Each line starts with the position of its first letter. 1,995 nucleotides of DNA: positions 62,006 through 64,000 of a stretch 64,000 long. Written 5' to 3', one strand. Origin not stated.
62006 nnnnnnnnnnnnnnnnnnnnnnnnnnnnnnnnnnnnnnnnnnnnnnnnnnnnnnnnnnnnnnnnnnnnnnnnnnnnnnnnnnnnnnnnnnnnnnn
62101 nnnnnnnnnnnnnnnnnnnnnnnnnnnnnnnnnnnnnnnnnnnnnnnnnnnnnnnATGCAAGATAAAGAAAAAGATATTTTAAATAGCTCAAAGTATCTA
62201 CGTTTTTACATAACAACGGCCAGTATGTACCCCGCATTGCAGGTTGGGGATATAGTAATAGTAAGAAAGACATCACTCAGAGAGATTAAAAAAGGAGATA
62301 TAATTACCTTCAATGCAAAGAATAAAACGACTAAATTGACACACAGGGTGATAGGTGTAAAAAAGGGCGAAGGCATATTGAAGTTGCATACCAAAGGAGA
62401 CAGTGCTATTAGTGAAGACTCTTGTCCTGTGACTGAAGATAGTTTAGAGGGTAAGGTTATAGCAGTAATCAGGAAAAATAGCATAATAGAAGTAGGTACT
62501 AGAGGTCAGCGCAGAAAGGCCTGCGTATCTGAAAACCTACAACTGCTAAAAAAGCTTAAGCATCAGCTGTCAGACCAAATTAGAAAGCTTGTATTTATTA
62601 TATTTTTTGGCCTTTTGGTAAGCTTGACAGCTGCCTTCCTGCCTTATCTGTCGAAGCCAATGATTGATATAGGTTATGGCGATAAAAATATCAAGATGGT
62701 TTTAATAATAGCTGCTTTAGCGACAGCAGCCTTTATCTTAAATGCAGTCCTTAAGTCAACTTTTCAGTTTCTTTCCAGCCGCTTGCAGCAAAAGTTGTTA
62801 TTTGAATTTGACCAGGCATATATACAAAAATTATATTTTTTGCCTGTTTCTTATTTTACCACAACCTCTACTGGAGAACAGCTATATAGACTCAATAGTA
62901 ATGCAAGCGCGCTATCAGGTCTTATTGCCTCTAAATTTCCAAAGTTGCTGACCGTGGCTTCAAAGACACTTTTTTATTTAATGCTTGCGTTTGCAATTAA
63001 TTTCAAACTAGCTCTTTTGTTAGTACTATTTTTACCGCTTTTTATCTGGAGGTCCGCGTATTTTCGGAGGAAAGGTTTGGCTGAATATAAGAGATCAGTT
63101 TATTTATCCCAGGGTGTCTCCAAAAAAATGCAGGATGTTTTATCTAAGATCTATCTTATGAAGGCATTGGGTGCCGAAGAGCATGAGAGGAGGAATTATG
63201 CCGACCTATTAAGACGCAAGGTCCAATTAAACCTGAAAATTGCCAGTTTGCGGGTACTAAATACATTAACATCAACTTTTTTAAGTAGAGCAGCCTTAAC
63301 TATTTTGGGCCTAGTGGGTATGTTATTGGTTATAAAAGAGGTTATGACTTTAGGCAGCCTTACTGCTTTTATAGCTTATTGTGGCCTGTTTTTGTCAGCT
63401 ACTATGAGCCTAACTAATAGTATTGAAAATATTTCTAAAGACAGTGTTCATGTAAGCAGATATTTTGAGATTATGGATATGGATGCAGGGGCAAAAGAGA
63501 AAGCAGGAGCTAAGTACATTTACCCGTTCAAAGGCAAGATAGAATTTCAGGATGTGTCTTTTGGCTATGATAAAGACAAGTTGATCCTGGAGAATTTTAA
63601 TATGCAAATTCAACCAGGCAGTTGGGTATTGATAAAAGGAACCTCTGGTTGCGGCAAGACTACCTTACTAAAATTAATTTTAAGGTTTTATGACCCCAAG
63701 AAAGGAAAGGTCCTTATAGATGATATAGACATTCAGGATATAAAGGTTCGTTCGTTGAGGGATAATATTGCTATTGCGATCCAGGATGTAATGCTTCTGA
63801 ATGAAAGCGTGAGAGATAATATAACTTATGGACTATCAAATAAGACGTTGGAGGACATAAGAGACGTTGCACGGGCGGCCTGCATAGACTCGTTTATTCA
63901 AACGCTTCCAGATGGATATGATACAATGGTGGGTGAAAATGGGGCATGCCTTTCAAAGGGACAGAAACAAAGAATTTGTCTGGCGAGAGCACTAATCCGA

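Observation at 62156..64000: ABC exporter with an N-terminal SipW/Sec11-type signal-peptidase domain in place of a C39 peptidase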

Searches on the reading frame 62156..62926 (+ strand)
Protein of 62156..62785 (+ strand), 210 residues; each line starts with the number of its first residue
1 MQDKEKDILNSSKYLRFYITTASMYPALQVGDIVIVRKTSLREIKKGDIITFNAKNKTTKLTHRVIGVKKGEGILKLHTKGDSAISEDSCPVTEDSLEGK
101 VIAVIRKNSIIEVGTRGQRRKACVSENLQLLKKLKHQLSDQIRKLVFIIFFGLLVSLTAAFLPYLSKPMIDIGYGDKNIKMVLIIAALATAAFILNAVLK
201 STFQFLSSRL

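Call 11: find_homologous_proteins(query=window:62156-62785:+, max_evalue=0.001)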
Query seq(210 aa) (210 aa): 1 proteins with E <= 0.001 among 441 candidates.
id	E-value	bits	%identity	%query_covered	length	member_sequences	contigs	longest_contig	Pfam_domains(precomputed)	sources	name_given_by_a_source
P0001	6.2e-9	54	46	41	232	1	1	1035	PF10502.15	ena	-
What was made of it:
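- Tried and rejected: Word-indexed homologue search with aa 1-210 found only one ordinary S26 protein (call 11).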

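Call 28: find_related_loci(query=A1, collection=genome_contigs, flank=10000)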
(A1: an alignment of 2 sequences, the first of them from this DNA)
Query A1 (257 aa) in genome_contigs; peptide patterns used: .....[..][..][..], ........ (x = any residue, [..] = any of these).
55 stretches matched a pattern, but none encodes a relative of the query by tblastn (E <= 1e-3).

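Call 29: find_related_loci(query=A1, collection=metagenome_contigs, flank=10000)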
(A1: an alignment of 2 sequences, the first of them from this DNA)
Query A1 (257 aa) in metagenome_contigs; peptide patterns used: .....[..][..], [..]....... (x = any residue, [..] = any of these).
500 stretches matched a pattern, but none encodes a relative of the query by tblastn (E <= 1e-3).
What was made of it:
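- Tried and rejected: The patterns matched only unrelated DNA (calls 28, 29).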

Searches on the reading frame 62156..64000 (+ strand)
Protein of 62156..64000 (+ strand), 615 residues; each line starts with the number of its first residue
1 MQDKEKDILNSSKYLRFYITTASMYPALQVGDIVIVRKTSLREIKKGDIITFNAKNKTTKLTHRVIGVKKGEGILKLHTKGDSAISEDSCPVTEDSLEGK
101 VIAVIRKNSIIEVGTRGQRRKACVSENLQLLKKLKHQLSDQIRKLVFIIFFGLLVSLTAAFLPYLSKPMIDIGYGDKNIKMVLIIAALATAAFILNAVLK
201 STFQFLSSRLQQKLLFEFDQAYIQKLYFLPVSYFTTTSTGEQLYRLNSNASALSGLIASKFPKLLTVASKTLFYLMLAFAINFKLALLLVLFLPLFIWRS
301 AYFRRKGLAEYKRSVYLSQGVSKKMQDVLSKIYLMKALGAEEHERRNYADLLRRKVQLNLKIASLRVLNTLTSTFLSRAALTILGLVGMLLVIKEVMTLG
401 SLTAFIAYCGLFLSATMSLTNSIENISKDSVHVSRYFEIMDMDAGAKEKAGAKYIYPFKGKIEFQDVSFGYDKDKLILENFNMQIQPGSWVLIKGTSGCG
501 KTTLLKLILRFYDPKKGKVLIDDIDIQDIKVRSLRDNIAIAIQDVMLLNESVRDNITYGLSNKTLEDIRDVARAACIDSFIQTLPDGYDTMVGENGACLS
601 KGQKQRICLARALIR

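Call 5: search_protein_families(library=pfam, proteins=[window:62156-64000:+], max_evalue=1)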
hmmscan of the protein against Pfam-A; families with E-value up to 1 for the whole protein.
window:62156-64000:+ (615 aa): 21 families
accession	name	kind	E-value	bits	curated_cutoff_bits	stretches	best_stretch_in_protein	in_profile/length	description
PF00005.33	ABC_tran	-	6.1e-26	92.1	25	1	478-614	1-124/137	ABC transporter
PF00664.28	ABC_membrane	-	2.9e-25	89.9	28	1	145-414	1-272/274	ABC transporter transmembrane region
PF10502.14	Peptidase_S26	-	3.6e-08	34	22.9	1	16-68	25-80/168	Signal peptidase, peptidase S26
PF00717.28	Peptidase_S24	-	0.00051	20.2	23.3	1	11-60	32-76/116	Peptidase S24-like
PF13175.12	AAA_15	-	0.00079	19.6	32.1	1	478-544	14-83/374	AAA ATPase domain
PF13401.12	AAA_22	-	0.0087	16.8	27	1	491-519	8-37/130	AAA domain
PF25199.1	nSTAND_NTPase5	-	0.01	16.1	34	1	486-553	39-113/145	Novel STAND NTPase 5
PF00437.27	T2SSE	-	0.01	15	24.9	1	463-544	120-202/370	Type II/IV secretion system protein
PF20720.3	nSTAND3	-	0.014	15.5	27.2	1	490-536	19-64/155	Novel STAND NTPase 3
PF07693.20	KAP_NTPase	-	0.015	15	20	1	483-525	15-57/293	KAP family P-loop domain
PF13173.12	AAA_14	-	0.026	15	27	1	490-528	4-41/129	AAA domain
PF00931.28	NB-ARC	-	0.035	13.8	23.5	1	485-511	16-41/248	NB-ARC domain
PF02492.25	cobW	-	0.055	13.5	20.7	1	491-529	3-42/180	CobW/HypB/UreG, nucleotide-binding domain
PF05729.18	NACHT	-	0.06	13.6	26.7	1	491-509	3-21/167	NACHT domain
PF02367.23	TsaE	-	0.085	13.3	26.6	1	479-511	12-44/128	Threonylcarbamoyl adenosine biosynthesis protein TsaE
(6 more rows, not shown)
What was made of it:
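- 62573..63475 (+): Transmembrane domain of a type IV ABC exporter (aa 140-440, six long helices). Pfam ABC_membrane aa 145-414 (call 5).
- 63533..64000 (+): Nucleotide-binding domain, N-terminal part (aa 460-615), with Walker A at 63638-63661 and signature LSKGQ at 63950-63964. Pfam ABC_tran 92.1 bits (call 5).
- On Peptidase-containing ABC transporter (PCAT; TIGR01193, TIGR03796): PF00664 and PF00005 hits (call 5).
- Checked: Domain matches: Pfam Peptidase_S26 34-37 bits (cutoff 22.9), ABC_membrane 89.9 bits and ABC_tran 92.1 bits (call 5).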

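Call 6: search_protein_families(library=ncbifam, proteins=[window:62156-64000:+], max_evalue=1)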
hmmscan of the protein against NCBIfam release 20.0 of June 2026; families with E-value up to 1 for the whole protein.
window:62156-64000:+ (615 aa): 184 families (the best 25 are shown)
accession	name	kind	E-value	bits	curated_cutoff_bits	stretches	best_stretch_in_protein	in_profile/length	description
TIGR00958.1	3a01208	subfamily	2.1e-81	274.2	874.6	1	123-615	141-634/711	antigen peptide transporter 2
TIGR02203.1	MsbA_lipidA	equivalog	1.4e-77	261.6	602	1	137-615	8-487/572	lipid A export permease/ATP-binding protein MsbA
TIGR02204.1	MsbA_rel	hypoth_equivalog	2.1e-76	257.9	780.4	1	128-615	3-493/576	ABC transporter, permease/ATP-binding protein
NF052233.1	CphA_assoc_ABC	equivalog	2.7e-71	240.9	880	1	40-614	79-660/766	cyanophycin metabolism-associated ABC transporter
NF010178.0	PRK13657.1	equivalog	6.7e-70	236.1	733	1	137-614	13-487/588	glucan ABC transporter ATP-binding protein/ permease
NF045513.1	HepA_fam_ABC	equivalog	1e-67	229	725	1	180-615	92-527/610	heterocyst formation ABC transporter subunit HepA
TIGR03796.1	NHLM_micro_ABC1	equivalog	1.2e-66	225.4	853.3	1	126-614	137-631/710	NHLP family bacteriocin export ABC transporter peptidase/permease/ATPase subunit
TIGR03797.1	NHLM_micro_ABC2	equivalog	8.5e-65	219.5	709.4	1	126-615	119-605/686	NHLP bacteriocin export ABC transporter permease/ATPase subunit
NF008381.0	PRK11176.1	equivalog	1.9e-61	208.2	867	1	149-615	31-497/582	lipid A ABC transporter ATP-binding protein/permease MsbA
TIGR01846.1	type_I_sec_HlyB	subfamily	2.2e-61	208.1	725.55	1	86-614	86-609/694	type I secretion system permease/ATPase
TIGR03375.1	type_I_sec_LssB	subfamily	9.8e-61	205.9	693.1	1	271-615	275-620/696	type I secretion system permease/ATPase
TIGR01193.1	bacteriocin_ABC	subfamily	3e-56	191.3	523.85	1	130-614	143-627/708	peptide cleavage/export ABC transporter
TIGR01192.1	chvA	subfamily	1.8e-53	182.1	585.4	1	149-614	26-487/585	glucan export ABC transporter ATP-binding protein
NF008055.0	PRK10789.1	equivalog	2.6e-51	174.8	845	1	182-614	57-488/590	SmdA family multidrug ABC transporter permease/ATP-binding protein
TIGR02868.1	CydC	equivalog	1.5e-50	172.3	329.05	1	135-614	5-487/530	thiol reductant ABC exporter subunit CydC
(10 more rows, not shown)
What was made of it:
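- On Peptidase-containing ABC transporter (PCAT; TIGR01193, TIGR03796): TIGR01193 191.3 against 523.85 (call 6).
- The best whole-protein HMM hits are generic TAP/MsbA-type models (call 6).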
